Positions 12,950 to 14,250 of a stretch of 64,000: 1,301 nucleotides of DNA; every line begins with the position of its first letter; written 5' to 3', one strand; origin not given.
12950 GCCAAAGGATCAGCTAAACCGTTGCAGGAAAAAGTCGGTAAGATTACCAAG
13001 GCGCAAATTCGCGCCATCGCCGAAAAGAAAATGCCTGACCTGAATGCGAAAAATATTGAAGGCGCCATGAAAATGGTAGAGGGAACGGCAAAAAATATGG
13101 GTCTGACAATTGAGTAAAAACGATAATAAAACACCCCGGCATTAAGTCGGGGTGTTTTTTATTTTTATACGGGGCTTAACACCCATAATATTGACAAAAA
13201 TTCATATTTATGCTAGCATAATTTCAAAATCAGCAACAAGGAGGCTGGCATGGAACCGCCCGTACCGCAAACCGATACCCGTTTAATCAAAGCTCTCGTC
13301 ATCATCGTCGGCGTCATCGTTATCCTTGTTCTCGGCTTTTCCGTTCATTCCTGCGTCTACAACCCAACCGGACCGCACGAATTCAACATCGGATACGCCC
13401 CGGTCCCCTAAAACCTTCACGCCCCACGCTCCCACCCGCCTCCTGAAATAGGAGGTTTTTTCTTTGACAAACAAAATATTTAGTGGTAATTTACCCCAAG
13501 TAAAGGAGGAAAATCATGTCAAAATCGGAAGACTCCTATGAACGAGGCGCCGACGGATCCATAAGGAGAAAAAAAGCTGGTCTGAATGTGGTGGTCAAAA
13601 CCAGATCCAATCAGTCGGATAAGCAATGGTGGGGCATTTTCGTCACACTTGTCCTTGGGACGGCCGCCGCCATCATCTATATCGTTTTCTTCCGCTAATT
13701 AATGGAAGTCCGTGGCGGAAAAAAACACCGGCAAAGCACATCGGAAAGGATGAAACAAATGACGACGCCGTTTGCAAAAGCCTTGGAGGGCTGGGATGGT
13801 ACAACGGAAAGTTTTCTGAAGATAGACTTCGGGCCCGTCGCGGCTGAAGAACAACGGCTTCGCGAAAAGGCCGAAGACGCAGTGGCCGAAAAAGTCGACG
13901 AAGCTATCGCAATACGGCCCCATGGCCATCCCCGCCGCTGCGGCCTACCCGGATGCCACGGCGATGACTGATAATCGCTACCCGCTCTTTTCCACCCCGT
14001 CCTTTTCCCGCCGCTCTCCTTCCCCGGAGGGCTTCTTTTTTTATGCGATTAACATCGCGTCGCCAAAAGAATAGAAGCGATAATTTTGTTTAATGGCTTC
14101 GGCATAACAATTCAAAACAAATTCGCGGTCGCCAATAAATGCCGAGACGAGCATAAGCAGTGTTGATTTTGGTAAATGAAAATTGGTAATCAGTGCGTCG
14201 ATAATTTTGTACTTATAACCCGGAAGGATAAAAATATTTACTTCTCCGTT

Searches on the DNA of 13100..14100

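Call 101: search_rna_families(source=window, start=13100, end=14100, threshold=evalue, max_evalue=1)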
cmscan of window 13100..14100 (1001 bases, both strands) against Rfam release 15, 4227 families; matches with E-value up to 1: 10.
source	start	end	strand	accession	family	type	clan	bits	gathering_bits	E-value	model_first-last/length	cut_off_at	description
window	13100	13170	+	RF00557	L10_leader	Cis-reg; leader;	-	26.3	44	0.051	61-138/138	5'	Ribosomal protein L10 leader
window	13114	13189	-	RF01770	rimP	Cis-reg; leader;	-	25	47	0.14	1-102/102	no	Gammaprotebacteria rimP leader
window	13109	13170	+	RF02362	Yfr10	Gene; sRNA;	-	24.7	43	0.39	1-78/78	no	Cyanobacterial functional RNA 10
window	13101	13191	+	RF01770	rimP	Cis-reg; leader;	-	22.8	47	0.42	1-102/102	no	Gammaprotebacteria rimP leader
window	13127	13211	-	RF02891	AgrB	Gene; antisense;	-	21.7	40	0.54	1-84/84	no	ArsR-gov region gene B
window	13100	13162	+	RF00514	His_leader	Cis-reg; leader;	-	21.7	49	0.56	59-126/126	5'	Histidine operon leader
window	13106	13176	+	RF02621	BSnc120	Gene; sRNA;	-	21.6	114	0.043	1-88/88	no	Brucella sRNA 120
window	13118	13169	+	RF03815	mir-3051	Gene; miRNA;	-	21.4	100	0.76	1-77/77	no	mir-3051 microRNA precursor family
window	13100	13163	+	RF01772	rnk_pseudo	Cis-reg; leader;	-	20.3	55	0.95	36-108/108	5'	Pseudomonas rnk leader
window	13100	13164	-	RF02760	sR035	Gene; sRNA;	-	13.2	233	0.66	1-147/206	3'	sR035 sRNA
